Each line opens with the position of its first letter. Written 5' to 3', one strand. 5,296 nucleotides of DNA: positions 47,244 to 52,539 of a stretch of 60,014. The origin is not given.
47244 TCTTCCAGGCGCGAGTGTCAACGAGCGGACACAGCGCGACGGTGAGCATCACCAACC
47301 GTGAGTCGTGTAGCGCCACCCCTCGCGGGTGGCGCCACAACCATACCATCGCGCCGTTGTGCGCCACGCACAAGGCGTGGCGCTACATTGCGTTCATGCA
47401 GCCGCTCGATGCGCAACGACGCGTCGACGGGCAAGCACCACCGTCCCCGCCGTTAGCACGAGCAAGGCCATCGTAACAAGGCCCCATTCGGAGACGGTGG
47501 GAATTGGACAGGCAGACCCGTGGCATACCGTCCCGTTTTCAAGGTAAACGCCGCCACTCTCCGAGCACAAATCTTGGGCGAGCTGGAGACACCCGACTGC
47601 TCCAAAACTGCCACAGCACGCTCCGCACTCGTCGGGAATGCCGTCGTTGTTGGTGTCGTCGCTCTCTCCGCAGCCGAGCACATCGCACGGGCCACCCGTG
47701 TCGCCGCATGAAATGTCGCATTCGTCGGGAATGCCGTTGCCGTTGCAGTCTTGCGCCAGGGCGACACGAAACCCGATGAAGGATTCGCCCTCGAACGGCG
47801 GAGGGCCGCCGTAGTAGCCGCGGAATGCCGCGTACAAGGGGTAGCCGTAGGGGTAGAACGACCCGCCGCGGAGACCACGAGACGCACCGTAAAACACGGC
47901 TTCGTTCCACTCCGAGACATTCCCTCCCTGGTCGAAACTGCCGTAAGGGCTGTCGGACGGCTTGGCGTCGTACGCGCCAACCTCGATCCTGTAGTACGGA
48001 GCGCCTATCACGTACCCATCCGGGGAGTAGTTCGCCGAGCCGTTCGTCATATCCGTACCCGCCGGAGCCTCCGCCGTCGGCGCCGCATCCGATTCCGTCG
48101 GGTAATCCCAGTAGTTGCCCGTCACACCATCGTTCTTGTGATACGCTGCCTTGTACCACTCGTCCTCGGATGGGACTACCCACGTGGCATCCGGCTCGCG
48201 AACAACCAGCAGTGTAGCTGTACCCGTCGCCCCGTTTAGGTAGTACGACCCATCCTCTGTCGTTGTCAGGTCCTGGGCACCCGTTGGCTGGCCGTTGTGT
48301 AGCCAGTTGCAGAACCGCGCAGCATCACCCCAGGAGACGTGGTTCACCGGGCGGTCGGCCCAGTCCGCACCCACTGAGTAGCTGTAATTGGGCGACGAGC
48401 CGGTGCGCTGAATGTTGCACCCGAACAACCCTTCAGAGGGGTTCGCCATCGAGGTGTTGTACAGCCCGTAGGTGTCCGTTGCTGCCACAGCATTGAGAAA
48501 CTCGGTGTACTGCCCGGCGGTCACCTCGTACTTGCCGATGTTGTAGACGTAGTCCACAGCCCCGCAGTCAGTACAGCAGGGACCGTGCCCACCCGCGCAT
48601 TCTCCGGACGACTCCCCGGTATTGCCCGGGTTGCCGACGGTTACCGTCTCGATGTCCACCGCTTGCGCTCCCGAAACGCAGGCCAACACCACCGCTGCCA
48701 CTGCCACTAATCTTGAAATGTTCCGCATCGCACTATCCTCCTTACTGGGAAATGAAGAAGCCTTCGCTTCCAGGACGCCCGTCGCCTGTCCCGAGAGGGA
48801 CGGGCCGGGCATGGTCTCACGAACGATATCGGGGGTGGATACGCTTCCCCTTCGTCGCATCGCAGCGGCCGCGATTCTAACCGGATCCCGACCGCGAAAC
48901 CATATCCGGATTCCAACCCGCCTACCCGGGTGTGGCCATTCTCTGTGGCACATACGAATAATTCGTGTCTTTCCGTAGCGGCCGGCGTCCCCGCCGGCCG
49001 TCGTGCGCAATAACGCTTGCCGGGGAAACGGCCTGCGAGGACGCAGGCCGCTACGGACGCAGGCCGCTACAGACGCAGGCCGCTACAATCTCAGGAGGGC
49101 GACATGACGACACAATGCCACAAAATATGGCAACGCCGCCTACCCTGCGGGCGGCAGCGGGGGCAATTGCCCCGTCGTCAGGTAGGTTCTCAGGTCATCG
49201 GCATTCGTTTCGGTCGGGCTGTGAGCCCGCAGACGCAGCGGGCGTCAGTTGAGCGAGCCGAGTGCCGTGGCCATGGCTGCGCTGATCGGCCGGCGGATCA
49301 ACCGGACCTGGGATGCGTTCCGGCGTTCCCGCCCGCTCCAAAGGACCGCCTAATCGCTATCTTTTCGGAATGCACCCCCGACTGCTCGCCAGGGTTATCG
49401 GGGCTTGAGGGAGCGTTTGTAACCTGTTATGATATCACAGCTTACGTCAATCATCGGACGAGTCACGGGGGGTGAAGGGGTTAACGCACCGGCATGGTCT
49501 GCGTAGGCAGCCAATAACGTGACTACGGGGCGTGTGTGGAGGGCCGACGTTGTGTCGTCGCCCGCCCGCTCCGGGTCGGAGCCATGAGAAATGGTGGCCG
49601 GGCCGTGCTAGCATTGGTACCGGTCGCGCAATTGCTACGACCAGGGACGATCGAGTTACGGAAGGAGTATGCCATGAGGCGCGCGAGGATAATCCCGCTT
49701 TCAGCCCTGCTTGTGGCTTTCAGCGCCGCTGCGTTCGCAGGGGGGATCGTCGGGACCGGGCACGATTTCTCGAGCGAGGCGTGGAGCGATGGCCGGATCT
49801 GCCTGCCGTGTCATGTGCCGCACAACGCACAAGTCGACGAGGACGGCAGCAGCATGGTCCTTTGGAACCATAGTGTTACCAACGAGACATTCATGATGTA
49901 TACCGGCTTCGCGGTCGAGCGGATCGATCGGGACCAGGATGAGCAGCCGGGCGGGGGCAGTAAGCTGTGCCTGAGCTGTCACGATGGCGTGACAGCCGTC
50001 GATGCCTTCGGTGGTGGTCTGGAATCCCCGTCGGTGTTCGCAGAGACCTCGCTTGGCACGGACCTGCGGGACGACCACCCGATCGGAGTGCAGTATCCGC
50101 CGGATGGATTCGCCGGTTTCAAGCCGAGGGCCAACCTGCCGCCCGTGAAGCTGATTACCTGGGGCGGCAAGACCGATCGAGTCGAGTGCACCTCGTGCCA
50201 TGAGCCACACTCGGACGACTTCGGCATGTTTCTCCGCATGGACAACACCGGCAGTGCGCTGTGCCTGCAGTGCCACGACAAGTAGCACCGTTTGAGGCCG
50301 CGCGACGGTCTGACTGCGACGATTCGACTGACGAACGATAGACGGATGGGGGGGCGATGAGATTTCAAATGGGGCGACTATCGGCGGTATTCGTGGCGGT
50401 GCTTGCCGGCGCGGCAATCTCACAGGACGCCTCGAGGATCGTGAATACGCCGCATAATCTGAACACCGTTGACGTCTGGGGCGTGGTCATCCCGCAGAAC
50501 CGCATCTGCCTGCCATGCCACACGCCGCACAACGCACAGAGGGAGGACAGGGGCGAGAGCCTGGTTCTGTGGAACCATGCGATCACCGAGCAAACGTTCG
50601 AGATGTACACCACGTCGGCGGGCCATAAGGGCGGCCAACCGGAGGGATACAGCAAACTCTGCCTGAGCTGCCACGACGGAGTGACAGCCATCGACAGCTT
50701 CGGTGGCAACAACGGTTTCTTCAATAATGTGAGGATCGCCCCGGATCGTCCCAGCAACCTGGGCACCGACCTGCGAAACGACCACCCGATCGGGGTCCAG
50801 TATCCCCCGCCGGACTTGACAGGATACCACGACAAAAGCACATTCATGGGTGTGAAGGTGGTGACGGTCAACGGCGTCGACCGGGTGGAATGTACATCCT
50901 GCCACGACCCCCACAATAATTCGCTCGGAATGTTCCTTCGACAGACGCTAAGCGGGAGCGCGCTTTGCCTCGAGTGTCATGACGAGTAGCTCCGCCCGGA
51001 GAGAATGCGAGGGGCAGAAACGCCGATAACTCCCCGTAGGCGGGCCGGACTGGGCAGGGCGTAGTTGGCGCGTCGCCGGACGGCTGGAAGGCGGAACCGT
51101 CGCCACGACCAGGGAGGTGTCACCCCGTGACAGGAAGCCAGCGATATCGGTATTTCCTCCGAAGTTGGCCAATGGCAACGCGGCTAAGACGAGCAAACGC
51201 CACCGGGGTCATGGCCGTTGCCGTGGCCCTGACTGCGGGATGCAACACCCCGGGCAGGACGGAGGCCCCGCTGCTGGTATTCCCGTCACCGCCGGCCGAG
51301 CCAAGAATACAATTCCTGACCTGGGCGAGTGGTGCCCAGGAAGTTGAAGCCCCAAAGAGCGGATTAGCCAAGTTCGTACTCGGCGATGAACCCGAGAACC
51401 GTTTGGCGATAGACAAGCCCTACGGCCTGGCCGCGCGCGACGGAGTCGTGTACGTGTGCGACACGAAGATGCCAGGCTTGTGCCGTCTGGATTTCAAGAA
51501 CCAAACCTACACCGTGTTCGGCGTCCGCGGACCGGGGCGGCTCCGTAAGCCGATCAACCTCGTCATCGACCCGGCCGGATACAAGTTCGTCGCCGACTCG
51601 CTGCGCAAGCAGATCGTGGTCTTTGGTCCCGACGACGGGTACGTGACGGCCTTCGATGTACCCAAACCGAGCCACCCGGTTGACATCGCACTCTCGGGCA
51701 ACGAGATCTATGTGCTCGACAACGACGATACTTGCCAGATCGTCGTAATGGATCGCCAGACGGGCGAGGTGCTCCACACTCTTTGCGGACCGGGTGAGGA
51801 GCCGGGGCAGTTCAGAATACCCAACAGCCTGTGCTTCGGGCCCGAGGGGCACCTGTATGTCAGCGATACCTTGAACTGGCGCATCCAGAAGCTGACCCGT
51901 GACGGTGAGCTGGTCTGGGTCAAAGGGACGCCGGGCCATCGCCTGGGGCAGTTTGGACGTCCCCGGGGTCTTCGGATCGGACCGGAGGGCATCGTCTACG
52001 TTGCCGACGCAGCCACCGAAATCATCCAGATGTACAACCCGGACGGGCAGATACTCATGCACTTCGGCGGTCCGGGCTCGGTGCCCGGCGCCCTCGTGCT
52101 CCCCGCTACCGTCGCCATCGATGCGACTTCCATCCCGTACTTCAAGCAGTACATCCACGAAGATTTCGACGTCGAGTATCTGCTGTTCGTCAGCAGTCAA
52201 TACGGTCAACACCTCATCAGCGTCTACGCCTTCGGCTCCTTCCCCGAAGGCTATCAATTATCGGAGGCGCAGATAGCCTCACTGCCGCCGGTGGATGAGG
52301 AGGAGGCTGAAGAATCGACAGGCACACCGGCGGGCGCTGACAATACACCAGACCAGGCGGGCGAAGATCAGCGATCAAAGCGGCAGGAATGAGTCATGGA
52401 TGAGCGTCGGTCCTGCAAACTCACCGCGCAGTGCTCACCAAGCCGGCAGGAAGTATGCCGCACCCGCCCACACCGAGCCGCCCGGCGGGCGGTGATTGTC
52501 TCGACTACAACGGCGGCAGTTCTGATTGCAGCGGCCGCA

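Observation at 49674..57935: Seven-gene multihaem cytochrome / NHL propeller / putative beta-barrel operon: candidate trans-envelope electron conduit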

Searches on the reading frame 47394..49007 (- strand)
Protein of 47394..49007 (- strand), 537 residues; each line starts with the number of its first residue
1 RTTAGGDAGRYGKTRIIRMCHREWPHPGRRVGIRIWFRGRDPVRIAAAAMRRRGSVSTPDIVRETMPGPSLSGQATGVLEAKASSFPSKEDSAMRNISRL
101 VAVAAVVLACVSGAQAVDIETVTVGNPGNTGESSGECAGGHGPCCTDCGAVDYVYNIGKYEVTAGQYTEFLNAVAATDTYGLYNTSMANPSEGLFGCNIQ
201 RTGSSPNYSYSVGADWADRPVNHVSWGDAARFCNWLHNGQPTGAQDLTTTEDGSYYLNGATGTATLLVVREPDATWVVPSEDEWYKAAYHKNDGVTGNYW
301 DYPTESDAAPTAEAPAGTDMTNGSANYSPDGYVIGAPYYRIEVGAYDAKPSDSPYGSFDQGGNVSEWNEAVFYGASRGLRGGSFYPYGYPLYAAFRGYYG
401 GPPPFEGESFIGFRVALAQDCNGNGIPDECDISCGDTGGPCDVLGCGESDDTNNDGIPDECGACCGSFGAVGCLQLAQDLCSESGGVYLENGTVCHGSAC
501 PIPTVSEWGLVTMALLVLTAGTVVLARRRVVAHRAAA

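Call 78: search_protein_families(library=pfam, proteins=[window:47394-49007:-], max_evalue=0.01)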
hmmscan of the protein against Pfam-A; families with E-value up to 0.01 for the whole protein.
window:47394-49007:- (537 aa): 2 families
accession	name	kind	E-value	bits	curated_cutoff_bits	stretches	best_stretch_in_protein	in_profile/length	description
PF03781.23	FGE-sulfatase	-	1.6e-18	67.8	23.3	1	155-416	37-254/255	Sulfatase-modifying factor enzyme 1-like domain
PF18203.6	IPTL-CTERM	-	5e-05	23.5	20.8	1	501-529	2-28/28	IPTL-CTERM motif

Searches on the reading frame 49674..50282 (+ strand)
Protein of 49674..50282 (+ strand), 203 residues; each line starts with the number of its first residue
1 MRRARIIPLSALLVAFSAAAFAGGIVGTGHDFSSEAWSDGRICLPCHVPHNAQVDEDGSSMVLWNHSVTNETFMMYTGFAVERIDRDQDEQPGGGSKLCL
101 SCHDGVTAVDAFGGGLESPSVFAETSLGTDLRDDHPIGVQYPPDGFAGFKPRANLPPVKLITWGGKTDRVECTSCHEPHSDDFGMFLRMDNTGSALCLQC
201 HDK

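Call 4: search_protein_families(library=pfam, proteins=[window:49674-50282:+], max_evalue=0.1)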
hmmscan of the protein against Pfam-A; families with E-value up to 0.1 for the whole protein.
window:49674-50282:+ (203 aa): 6 families
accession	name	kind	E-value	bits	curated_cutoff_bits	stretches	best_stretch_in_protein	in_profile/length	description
PF09699.15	Paired_CXXCH_1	-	3.6e-13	49.4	20.6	1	171-203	8-38/41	Doubled CXXCH motif (Paired_CXXCH_1)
PF24734.1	DUF7685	-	4.4e-06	26.9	27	1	172-203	2-34/43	Domain of unknown function (DUF7685)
PF14522.11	Cytochrome_C7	-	5.4e-06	26.6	24.8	1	169-202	13-49/67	Cytochrome c7 and related cytochrome c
PF14537.11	Cytochrom_c3_2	-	3.8e-05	24.5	25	1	168-202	56-79/79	Cytochrome c3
PF02420.20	AFP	-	0.051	14.3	36.5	0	192-201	3-12/12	Insect antifreeze protein repeat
PF14563.12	DUF4444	-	0.071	13.2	31.6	0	181-192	19-30/42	Domain of unknown function (DUF4444)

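Call 5: search_protein_families(library=ncbifam, proteins=[window:49674-50282:+], max_evalue=0.1)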
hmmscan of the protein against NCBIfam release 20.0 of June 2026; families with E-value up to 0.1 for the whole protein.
window:49674-50282:+ (203 aa): 7 families
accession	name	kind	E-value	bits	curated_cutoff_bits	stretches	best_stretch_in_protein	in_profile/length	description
TIGR01905.1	paired_CXXCH_1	subfamily_domain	3.4e-12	46.1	25.2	1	171-202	8-37/41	doubled CXXCH domain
NF041028.1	decahem_GSU2203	exception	2.7e-06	26.8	325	1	167-202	172-208/317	GSU2203 family decaheme c-type cytochrome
TIGR03508.1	decahem_SO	subfamily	0.00012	21.7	192.2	1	169-202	189-220/258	DmsE family decaheme c-type cytochrome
NF049875.1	NetB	exception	0.035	13.9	380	1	166-203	160-197/211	Nrf-like electron transfer protein NetB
TIGR03507.1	decahem_SO1788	subfamily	0.053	11.9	209.3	0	163-202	263-303/672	OmcA/MtrC family decaheme c-type cytochrome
TIGR03153.1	cytochr_NrfH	equivalog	0.056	13.5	134.2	0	40-107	52-113/138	cytochrome c nitrite reductase small subunit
NF041198.1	UshA_like_PCGU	equivalog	0.064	11.8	275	0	166-203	469-510/519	UshA-like (seleno)protein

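Call 19: search_solved_structures(query=window:49674-50282:+, max_evalue=1, show_alignments=2)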
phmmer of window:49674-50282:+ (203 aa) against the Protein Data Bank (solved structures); distinct sequences matched with E-value up to 1: 3.
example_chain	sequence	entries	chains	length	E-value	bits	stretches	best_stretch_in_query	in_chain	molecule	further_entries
7tfs_A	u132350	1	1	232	1.4e-21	80.3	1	7-203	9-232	Cytochrome c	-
9yuq_N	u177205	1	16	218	7.1e-17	64.9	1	5-203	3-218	Putative multiheme cytochrome c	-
2z8u_A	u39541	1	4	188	0.99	12.2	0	138-177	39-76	TATA-box-binding protein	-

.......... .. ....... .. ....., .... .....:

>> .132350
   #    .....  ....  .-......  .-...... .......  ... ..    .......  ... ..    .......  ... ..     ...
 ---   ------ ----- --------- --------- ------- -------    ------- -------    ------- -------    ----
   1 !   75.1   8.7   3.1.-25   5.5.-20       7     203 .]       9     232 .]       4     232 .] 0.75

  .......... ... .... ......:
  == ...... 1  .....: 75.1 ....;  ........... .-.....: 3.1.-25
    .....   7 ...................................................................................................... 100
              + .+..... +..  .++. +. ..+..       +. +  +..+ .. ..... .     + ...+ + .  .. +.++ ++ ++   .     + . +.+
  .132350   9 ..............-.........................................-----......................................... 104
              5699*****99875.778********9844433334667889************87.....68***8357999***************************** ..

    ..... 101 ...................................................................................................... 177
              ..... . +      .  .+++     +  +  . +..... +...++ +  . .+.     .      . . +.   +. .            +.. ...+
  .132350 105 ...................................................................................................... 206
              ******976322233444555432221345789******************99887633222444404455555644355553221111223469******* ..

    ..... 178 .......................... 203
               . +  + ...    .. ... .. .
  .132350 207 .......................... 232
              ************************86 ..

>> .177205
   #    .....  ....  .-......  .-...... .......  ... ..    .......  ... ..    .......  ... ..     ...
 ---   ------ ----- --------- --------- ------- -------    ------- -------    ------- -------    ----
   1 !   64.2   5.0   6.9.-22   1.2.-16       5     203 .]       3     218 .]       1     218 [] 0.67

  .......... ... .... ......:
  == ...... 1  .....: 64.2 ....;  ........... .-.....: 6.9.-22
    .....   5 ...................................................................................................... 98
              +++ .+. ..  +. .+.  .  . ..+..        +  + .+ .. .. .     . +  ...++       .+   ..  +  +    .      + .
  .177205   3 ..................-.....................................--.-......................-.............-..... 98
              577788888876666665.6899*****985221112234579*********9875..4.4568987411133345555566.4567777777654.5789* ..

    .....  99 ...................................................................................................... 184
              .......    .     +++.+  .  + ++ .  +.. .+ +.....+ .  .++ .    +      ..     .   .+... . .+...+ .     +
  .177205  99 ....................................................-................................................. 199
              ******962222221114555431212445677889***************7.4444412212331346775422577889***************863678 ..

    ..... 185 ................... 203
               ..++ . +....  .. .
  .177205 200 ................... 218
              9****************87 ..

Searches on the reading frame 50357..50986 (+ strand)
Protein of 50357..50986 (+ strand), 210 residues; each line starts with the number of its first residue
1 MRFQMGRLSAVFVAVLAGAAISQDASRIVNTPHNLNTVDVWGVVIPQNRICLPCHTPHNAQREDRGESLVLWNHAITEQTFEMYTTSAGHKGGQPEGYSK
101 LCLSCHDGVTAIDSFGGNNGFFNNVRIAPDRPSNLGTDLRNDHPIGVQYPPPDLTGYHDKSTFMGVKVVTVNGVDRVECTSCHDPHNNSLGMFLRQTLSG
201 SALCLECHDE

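Call 4: search_protein_families(library=pfam, proteins=[window:50357-50986:+], max_evalue=0.1)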
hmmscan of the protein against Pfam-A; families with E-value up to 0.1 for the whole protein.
window:50357-50986:+ (210 aa): 6 families
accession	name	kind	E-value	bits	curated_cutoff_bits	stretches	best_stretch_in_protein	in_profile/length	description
PF09699.15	Paired_CXXCH_1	-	6e-12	45.5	20.6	1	177-210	7-38/41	Doubled CXXCH motif (Paired_CXXCH_1)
PF14522.11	Cytochrome_C7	-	2.7e-06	27.6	24.8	2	48-112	13-54/67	Cytochrome c7 and related cytochrome c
PF14537.11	Cytochrom_c3_2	-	0.00043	21.1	25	1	174-209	55-79/79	Cytochrome c3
PF24734.1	DUF7685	-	0.0041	17.4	27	0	96-108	22-34/43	Domain of unknown function (DUF7685)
PF22113.1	Mtrc-MtrF_II-IV_dom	-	0.0086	16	30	0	50-108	30-90/176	Outer membrane cytochrome MtrC/MtrF-like, domains II/IV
PF22678.1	Cytochrom_c_NrfB-like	-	0.015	16.2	27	0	175-207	57-89/89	Cytochrome c-type protein NrfB-like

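Call 5: search_protein_families(library=ncbifam, proteins=[window:50357-50986:+], max_evalue=0.1)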
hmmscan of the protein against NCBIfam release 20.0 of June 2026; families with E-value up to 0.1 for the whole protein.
window:50357-50986:+ (210 aa): 10 families
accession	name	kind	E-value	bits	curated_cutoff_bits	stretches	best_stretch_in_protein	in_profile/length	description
TIGR01905.1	paired_CXXCH_1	subfamily_domain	1.5e-12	47.2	25.2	1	176-210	6-38/41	doubled CXXCH domain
TIGR03508.1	decahem_SO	subfamily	6.4e-06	25.8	192.2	1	176-209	143-175/258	DmsE family decaheme c-type cytochrome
TIGR03153.1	cytochr_NrfH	equivalog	2.4e-05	24.4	134.2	1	23-110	25-113/138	cytochrome c nitrite reductase small subunit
NF008659.0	PRK11659.1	equivalog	0.00024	20.8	184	1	175-209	134-168/188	cytochrome c nitrite reductase pentaheme subunit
NF041028.1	decahem_GSU2203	exception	0.00024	20.5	325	1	176-209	174-208/317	GSU2203 family decaheme c-type cytochrome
TIGR03146.1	cyt_nit_nrfB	equivalog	0.00029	21.2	166.6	0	43-107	79-142/145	cytochrome c nitrite reductase pentaheme subunit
NF058586.1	HNHNucHlpB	equivalog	0.0012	19.2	130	0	28-56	17-45/99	HNH nuclease-like protein HlpB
NF049875.1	NetB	exception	0.0076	16.1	380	0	175-209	162-196/211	Nrf-like electron transfer protein NetB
TIGR03507.1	decahem_SO1788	subfamily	0.017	13.5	209.3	0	175-209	268-303/672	OmcA/MtrC family decaheme c-type cytochrome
NF040971.1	cytc_ExtS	equivalog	0.049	12.9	100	0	42-62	20-39/262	selenite/tellurite reduction operon c-type cytochrome lipoprotein ExtS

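Call 20: search_solved_structures(query=window:50357-50986:+, max_evalue=1)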
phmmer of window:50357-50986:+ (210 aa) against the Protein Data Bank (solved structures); distinct sequences matched with E-value up to 1: 2.
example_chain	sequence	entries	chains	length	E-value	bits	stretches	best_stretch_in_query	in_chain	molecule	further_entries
7tfs_A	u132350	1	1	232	9e-24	87.5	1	8-209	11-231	Cytochrome c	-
9yuq_N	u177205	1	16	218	9.3e-17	64.5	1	16-209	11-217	Putative multiheme cytochrome c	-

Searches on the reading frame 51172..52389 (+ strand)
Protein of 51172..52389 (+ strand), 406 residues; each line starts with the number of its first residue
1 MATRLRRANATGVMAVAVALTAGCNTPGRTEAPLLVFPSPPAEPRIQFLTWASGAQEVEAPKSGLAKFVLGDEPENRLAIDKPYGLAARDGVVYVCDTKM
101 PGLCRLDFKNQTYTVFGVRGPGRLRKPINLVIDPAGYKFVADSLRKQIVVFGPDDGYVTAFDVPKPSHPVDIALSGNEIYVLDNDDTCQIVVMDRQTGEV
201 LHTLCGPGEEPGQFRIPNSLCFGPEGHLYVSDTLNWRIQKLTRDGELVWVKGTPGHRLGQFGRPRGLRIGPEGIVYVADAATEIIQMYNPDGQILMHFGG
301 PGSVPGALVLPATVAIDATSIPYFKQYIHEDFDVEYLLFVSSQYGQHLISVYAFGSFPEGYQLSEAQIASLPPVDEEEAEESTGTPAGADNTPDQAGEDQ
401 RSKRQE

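Call 4: search_protein_families(library=pfam, proteins=[window:51172-52389:+], max_evalue=0.1)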
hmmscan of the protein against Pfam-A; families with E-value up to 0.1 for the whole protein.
window:51172-52389:+ (406 aa): 7 families
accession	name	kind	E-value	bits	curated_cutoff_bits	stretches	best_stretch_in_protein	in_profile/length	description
PF01436.27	NHL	-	2e-15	56.4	20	2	214-240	1-27/28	NHL repeat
PF08450.18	SGL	-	8e-10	39.2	26.3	1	213-308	132-230/246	SMP-30/Gluconolactonase/LRE-like region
PF24684.1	Vgb_lyase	-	0.0013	18.1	50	1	82-294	14-213/290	Virginiamycin B lyase family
PF25021.1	TEN_NHL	-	0.0018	17.8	27.1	0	214-241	329-356/357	Teneurin NHL domain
PF18975.6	DUF5711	-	0.0032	17.2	26.3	1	137-201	67-129/344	Family of unknown function (DUF5711)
PF13360.13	PQQ_2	-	0.02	15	27.6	1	165-292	24-138/233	Outer membrane protein assembly factor BamB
PF14304.11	CSTF_C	-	0.069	13.3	24.3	0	362-375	14-27/41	Transcription termination and cleavage factor C-terminal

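Call 5: search_protein_families(library=ncbifam, proteins=[window:51172-52389:+], max_evalue=0.1)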
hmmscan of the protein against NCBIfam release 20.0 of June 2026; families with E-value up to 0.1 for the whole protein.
window:51172-52389:+ (406 aa): 5 families
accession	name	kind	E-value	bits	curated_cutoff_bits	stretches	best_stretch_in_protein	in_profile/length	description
NF035926.1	scyF_NHL_VPEP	equivalog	2.5e-27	96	350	2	177-311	163-296/376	scytonemin biosynthesis PEP-CTERM protein ScyF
NF033206.1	ScyE_fam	subfamily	4.9e-07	29.6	80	0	263-284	9-30/333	ScyD/ScyE family protein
NF052280.1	7_blade_YncE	equivalog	0.011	14.6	400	1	128-231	219-316/338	7-bladed beta-propeller protein YncE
TIGR03866.1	PQQ_ABC_repeats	subfamily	0.012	14.7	287.3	0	162-216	38-90/310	PQQ-dependent catabolism-associated beta-propeller protein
TIGR02604.1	Piru_Ver_Nterm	subfamily_domain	0.036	13.4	122.2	0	214-240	321-346/367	PVC-type heme-binding CxxCH protein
